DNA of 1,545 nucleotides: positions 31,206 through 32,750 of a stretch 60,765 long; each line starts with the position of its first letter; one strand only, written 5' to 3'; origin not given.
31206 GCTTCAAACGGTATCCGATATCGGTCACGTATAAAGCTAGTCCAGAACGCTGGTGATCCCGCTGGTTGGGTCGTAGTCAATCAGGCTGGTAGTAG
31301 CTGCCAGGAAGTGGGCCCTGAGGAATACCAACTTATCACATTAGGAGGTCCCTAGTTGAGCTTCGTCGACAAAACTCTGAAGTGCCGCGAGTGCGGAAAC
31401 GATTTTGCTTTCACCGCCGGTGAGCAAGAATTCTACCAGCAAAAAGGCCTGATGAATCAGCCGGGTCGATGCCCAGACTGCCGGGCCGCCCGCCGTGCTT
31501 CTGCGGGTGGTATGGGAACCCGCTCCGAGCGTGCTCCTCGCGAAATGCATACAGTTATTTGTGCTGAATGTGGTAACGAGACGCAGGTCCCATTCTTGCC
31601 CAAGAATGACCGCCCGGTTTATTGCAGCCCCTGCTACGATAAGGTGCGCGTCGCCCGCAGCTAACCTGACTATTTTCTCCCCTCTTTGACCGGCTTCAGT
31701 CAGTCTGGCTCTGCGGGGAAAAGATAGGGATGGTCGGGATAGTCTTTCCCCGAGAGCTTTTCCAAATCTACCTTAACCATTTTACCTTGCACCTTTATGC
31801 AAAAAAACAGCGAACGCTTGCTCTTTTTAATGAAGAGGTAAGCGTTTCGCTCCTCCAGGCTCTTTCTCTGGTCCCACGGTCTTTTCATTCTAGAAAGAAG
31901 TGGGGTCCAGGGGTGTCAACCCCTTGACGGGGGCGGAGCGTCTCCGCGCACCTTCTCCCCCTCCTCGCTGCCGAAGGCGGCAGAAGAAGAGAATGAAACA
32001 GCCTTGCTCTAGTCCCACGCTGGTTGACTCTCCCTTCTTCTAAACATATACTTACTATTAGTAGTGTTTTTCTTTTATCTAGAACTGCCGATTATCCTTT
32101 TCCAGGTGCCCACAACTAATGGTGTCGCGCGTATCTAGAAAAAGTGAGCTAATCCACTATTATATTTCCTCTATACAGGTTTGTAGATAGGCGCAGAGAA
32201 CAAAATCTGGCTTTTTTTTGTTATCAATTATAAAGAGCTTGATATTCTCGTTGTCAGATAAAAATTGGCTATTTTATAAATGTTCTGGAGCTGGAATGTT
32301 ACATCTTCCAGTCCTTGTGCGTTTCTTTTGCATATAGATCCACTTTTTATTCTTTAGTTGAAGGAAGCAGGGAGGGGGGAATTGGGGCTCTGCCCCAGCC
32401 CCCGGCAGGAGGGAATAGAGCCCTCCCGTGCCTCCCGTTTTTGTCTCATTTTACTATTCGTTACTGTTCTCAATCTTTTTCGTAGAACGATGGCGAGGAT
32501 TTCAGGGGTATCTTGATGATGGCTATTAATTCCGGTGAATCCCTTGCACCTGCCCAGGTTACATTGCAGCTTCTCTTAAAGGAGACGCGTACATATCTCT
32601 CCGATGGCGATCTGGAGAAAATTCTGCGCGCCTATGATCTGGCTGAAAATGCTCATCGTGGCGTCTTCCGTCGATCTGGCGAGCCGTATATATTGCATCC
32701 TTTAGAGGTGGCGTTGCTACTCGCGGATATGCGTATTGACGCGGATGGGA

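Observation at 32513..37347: Tandem RelA/SpoT homologues: an intact bifunctional Rel followed by a paralogue with a dead hydrolase domain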

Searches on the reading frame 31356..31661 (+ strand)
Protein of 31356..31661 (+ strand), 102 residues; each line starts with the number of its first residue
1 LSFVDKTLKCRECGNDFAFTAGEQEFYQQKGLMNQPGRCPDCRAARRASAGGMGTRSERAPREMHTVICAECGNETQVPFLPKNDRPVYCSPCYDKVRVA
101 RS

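Call 50: search_protein_families(library=pfam, proteins=[window:31356-31661:+], max_evalue=0.001)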
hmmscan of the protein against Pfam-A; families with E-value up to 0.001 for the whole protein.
window:31356-31661:+ (102 aa): 2 families
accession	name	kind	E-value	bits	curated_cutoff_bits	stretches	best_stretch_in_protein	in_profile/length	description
PF13451.12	zf_Tbcl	-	1.5e-22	79.7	24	1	5-49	2-46/48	Probable treble clef domain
PF23477.1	zf_Tbcl_2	-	2.7e-19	69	27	1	62-97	1-36/37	Probable treble clef zinc finger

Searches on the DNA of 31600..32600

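Call 51: search_rna_families(source=window, start=31600, end=32600, threshold=evalue, max_evalue=1)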
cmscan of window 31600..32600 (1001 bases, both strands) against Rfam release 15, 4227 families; matches with E-value up to 1: 2.
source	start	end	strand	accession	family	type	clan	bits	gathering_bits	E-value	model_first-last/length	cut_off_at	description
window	31672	31735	+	RF01370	CRISPR-DR57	Gene; CRISPR;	-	18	39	0.62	1-37/37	no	CRISPR RNA direct repeat element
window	31892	31981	+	RF02937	Clostridiales-2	Gene; sRNA;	-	16.3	58.6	0.78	1-82/82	no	Clostridiales-2 RNA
